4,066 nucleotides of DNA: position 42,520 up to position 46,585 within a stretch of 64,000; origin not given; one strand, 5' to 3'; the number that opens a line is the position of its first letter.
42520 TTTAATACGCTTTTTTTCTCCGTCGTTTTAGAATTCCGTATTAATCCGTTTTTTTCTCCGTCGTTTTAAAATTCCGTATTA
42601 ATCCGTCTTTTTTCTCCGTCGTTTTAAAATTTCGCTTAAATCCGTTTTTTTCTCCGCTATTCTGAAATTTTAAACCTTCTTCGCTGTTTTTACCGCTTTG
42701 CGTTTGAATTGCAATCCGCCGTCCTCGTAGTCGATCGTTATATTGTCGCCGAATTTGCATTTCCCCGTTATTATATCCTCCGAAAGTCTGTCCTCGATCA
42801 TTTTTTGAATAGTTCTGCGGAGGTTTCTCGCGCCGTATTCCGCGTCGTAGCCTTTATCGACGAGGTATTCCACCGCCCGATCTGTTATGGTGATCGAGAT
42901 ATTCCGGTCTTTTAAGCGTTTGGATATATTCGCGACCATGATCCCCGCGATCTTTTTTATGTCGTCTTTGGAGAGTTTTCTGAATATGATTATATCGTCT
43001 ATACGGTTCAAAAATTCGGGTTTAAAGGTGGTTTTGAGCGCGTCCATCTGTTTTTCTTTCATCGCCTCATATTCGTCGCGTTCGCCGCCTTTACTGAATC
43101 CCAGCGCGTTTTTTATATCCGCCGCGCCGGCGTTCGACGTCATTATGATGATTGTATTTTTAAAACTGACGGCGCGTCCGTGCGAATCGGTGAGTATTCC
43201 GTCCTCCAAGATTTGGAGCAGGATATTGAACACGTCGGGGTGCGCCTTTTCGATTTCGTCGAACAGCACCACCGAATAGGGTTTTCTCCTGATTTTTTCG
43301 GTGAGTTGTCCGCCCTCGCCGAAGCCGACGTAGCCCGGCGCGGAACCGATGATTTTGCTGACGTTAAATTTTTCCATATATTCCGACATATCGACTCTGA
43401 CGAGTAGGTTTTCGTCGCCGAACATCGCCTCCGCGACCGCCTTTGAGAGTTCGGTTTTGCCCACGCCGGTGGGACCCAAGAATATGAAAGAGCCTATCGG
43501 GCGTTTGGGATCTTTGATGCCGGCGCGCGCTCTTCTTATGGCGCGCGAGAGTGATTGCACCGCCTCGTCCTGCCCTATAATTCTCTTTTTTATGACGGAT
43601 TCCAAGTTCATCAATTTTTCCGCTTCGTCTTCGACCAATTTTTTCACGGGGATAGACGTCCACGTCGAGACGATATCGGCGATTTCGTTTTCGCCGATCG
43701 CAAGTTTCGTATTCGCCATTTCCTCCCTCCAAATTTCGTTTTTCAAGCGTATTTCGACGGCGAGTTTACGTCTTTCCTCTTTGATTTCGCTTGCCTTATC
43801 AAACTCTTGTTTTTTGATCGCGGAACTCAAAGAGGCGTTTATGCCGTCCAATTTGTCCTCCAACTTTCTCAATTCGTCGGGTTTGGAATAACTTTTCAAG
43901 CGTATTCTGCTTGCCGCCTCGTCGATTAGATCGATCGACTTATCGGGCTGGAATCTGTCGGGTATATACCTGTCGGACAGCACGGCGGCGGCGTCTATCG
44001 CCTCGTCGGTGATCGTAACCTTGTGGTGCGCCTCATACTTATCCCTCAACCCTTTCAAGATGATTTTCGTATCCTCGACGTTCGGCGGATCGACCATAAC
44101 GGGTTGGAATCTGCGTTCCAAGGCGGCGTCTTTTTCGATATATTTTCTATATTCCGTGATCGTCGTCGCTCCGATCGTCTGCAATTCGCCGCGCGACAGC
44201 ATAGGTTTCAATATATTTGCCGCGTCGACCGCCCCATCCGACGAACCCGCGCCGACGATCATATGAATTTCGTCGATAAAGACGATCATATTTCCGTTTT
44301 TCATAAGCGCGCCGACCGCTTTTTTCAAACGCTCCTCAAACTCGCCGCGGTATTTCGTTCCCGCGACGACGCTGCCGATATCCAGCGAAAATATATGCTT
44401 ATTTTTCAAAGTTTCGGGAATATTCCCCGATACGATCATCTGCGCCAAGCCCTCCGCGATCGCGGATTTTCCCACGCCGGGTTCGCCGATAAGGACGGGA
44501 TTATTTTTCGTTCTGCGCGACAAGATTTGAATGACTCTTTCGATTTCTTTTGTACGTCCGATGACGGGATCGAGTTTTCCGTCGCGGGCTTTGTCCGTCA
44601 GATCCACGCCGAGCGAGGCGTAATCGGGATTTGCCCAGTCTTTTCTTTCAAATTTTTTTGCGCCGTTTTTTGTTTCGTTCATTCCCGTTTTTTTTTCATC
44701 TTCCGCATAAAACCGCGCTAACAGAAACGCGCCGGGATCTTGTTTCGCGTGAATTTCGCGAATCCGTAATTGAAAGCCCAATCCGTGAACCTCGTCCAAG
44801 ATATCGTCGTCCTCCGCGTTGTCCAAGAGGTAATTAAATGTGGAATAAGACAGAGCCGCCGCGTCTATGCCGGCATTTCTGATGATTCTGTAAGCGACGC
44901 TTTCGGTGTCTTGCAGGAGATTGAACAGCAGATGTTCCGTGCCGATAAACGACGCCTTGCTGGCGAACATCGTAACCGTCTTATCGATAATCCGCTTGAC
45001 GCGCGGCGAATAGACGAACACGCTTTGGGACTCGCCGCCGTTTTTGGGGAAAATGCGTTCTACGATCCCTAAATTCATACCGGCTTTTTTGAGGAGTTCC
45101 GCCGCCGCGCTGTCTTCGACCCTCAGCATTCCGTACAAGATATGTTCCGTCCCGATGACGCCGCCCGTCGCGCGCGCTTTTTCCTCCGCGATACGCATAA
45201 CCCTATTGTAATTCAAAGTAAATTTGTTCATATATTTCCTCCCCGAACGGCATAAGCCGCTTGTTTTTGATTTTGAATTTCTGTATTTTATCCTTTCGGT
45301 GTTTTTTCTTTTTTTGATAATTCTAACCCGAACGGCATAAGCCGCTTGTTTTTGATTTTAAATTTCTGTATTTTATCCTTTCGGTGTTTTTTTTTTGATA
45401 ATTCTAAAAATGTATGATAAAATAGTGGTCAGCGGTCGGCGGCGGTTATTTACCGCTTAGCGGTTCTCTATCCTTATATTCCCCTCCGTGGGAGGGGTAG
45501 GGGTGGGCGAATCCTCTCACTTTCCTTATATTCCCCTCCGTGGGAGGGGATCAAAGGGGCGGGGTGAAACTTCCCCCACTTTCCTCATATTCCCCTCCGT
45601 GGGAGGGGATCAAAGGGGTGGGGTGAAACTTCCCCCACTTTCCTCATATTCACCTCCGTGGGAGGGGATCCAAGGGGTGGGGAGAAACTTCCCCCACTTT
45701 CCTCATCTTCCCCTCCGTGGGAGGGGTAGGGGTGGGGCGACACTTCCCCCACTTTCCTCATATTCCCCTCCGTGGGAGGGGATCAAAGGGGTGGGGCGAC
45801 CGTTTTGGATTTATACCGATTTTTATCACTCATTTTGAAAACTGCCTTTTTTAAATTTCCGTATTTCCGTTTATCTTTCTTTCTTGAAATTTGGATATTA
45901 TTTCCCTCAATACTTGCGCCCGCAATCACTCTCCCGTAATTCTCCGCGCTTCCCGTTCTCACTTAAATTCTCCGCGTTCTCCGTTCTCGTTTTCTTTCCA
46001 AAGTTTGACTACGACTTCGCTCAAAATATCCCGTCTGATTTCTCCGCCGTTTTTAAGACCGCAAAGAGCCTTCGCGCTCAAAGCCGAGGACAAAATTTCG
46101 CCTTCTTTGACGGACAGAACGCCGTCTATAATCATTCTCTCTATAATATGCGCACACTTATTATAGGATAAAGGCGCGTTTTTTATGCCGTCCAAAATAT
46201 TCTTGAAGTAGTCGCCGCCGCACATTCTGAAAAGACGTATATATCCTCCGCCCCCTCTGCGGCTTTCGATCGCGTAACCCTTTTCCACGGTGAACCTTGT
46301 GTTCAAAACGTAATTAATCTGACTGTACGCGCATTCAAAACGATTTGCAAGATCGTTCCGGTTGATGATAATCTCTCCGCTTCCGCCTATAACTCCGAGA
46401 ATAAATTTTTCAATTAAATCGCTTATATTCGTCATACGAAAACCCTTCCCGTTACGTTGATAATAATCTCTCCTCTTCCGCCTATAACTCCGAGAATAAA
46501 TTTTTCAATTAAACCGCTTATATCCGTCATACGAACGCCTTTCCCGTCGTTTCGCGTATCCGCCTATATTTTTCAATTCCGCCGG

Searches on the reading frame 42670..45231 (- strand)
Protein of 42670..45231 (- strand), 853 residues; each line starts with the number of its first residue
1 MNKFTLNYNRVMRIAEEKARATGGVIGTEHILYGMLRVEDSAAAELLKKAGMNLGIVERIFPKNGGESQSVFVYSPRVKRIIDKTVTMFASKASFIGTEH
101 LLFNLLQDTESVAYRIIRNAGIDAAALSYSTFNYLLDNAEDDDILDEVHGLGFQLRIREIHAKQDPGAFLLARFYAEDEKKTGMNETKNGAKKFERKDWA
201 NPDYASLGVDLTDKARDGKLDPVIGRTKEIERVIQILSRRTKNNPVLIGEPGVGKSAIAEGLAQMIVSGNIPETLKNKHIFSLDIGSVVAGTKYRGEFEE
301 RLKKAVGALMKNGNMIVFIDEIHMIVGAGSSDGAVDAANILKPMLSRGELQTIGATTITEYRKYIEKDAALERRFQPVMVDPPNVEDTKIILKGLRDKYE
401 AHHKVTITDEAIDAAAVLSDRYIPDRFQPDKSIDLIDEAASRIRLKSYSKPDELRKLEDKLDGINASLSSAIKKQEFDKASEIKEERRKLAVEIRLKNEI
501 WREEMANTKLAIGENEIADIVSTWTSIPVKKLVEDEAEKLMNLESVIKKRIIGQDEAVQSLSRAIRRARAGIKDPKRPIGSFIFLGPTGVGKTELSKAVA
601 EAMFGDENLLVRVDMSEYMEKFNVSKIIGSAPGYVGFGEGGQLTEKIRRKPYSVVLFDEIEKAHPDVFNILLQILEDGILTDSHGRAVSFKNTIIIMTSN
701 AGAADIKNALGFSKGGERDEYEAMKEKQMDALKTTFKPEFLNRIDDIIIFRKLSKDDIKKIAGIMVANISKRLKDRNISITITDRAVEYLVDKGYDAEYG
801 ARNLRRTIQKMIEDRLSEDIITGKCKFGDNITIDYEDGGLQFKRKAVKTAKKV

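Call 64: search_protein_families(library=pfam, proteins=[window:42670-45231:-], max_evalue=0.001)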
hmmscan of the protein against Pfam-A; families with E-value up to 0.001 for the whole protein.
window:42670-45231:- (853 aa): 20 families
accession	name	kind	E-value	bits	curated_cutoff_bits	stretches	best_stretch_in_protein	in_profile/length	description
PF07724.20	AAA_2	-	8.9e-72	241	27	1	577-747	1-166/166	AAA domain (Cdc48 subfamily)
PF17871.7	AAA_lid_9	-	4.8e-32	110.4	22.8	1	385-486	2-103/104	AAA lid domain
PF10431.15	ClpB_D2-small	-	6.7e-27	93.8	21.9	1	753-833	1-81/81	C-terminal, D2-small domain, of ClpB protein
PF00004.35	AAA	-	4.1e-23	82.7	21.2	2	246-358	2-110/131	ATPase family associated with various cellular activities (AAA)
PF07728.20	AAA_5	-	4.7e-19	69.2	22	1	582-703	2-125/139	AAA domain (dynein-related subfamily)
PF02861.25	Clp_N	-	2.2e-16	60.2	20.7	2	92-127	9-44/53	Clp amino terminal domain, pathogenicity island component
PF13191.12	AAA_16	-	7.6e-10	40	32.6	1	223-264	2-46/167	AAA ATPase domain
PF00158.32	Sigma54_activat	-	1.3e-09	38.4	20.2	1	580-688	23-130/168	Sigma-54 interaction domain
PF12775.13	AAA_7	-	1.1e-07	32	25.8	0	234-325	26-112/181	P-loop containing dynein motor region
PF13401.12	AAA_22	-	2e-07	31.8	27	0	240-330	3-97/130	AAA domain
PF05621.17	TniB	-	2e-06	27.8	22.4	1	238-380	31-184/189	Bacterial TniB protein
PF20720.3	nSTAND3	-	2.8e-06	27.6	27.2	0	227-267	4-42/155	Novel STAND NTPase 3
PF13173.12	AAA_14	-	3.2e-06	27.6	27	0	246-328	6-77/129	AAA domain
PF13238.12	AAA_18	-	5.9e-06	27.2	29.4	0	247-314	3-68/128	AAA domain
PF05496.18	RuvB_N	-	1.5e-05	25.3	27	0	551-603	9-57/159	Holliday junction DNA helicase RuvB P-loop domain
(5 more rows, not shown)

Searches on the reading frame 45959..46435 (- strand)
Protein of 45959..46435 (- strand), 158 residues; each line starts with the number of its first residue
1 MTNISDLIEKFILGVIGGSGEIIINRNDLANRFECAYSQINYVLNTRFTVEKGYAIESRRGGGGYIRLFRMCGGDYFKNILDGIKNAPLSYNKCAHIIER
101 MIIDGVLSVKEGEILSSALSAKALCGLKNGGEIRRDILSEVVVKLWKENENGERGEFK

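Call 64: search_protein_families(library=pfam, proteins=[window:45959-46435:-], max_evalue=0.001)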
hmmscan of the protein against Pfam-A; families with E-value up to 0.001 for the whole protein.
window:45959-46435:- (158 aa): 2 families
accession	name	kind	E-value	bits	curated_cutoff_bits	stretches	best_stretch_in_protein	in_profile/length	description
PF05848.17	CtsR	-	6.7e-29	100.1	23.1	1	3-71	1-71/72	CtsR N-terminal HTH domain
PF17727.6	CtsR_C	-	3.6e-05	24.3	23.8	1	78-139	7-68/72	CtsR C-terminal dimerization domain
